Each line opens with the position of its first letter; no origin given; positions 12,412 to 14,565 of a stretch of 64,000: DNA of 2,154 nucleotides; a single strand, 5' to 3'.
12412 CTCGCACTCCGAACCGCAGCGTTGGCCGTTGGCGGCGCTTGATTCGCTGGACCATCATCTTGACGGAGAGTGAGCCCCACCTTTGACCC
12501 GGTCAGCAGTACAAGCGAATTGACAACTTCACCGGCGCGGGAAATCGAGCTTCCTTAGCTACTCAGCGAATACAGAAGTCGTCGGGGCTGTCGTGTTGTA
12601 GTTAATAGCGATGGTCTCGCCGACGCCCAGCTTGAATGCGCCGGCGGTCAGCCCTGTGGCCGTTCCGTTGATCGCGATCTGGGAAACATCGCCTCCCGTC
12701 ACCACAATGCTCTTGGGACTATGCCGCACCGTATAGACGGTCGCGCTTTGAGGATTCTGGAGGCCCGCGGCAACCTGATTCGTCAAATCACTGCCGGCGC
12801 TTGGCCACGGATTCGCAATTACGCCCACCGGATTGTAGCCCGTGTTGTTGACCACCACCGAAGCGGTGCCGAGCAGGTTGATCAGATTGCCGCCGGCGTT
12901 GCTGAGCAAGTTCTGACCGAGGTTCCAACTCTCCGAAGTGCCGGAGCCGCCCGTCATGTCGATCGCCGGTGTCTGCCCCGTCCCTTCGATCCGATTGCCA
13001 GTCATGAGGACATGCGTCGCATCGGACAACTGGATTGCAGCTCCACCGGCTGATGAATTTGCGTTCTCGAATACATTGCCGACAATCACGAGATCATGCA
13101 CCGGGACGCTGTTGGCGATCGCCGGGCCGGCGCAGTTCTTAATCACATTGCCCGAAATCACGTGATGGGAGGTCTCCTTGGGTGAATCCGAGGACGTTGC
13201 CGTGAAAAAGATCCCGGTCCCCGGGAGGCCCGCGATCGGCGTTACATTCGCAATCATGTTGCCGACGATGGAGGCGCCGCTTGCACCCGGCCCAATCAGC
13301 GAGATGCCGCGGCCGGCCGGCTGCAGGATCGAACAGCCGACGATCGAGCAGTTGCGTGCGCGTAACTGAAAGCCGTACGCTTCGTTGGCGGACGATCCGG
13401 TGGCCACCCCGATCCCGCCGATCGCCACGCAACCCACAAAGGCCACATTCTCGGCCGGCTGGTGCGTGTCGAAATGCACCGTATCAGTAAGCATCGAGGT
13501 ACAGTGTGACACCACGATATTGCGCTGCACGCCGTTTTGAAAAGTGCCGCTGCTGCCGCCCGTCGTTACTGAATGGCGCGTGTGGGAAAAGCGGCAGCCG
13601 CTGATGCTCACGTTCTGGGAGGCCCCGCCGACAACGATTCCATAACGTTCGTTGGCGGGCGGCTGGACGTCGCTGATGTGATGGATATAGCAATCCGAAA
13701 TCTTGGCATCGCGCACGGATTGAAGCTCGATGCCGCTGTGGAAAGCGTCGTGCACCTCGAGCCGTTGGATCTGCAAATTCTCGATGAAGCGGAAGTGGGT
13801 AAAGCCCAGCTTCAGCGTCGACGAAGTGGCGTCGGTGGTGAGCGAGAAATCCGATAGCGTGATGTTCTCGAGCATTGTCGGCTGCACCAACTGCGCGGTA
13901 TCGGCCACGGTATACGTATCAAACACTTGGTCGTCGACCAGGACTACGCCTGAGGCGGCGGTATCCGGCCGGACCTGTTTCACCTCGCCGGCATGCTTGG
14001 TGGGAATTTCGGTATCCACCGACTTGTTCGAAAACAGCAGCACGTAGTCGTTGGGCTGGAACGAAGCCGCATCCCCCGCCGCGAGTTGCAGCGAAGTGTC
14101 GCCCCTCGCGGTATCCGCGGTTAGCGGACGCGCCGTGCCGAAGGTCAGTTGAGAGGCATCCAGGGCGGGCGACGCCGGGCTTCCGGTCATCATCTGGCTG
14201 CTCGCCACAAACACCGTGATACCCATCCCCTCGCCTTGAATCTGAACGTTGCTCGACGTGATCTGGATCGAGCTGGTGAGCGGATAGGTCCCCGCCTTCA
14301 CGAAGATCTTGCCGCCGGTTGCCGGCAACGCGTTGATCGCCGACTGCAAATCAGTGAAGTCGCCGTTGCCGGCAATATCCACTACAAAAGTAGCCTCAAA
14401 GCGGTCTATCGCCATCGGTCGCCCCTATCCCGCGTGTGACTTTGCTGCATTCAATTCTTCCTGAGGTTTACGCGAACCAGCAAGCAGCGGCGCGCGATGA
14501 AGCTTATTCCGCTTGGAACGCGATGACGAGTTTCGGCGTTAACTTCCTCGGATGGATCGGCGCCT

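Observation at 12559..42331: Complete, compact extracellular contractile injection system (eCIS) operon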

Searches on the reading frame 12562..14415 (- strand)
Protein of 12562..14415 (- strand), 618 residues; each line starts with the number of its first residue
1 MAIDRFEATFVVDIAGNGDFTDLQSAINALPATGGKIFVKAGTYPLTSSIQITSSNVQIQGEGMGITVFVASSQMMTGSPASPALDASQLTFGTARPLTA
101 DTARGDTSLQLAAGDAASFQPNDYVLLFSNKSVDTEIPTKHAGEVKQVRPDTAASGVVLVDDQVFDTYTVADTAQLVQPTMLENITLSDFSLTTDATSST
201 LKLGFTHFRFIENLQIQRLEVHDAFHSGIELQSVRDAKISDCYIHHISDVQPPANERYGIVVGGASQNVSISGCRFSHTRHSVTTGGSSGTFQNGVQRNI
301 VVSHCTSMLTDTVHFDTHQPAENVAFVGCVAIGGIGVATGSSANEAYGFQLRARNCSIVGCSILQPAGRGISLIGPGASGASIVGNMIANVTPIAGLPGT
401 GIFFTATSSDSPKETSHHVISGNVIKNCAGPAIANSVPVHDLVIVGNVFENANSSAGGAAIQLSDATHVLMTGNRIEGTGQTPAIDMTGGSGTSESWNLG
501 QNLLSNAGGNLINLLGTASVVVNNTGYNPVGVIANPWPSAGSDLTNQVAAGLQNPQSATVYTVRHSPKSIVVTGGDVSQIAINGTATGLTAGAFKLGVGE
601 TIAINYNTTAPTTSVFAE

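Call 6: search_protein_families(library=pfam, proteins=[window:12562-14415:-], max_evalue=0.01)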
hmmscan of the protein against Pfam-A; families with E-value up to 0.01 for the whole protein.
window:12562-14415:- (618 aa): 4 families
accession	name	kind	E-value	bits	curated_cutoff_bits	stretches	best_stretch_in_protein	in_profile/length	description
PF13229.12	Beta_helix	-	6.1e-14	52.4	25.9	3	213-386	10-156/158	Right handed beta helix region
PF05048.19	NosD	-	4e-08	33.4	23.6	1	226-392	38-174/212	Periplasmic copper-binding protein (NosD)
PF01095.25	Pectinesterase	-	3.3e-05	23.2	27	1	11-79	3-74/298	Pectinesterase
PF24149.1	K1-lyase_Rider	-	0.004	17.9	27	1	97-177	4-86/89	K1 capsule-specific polysaccharide lyase, Rider domain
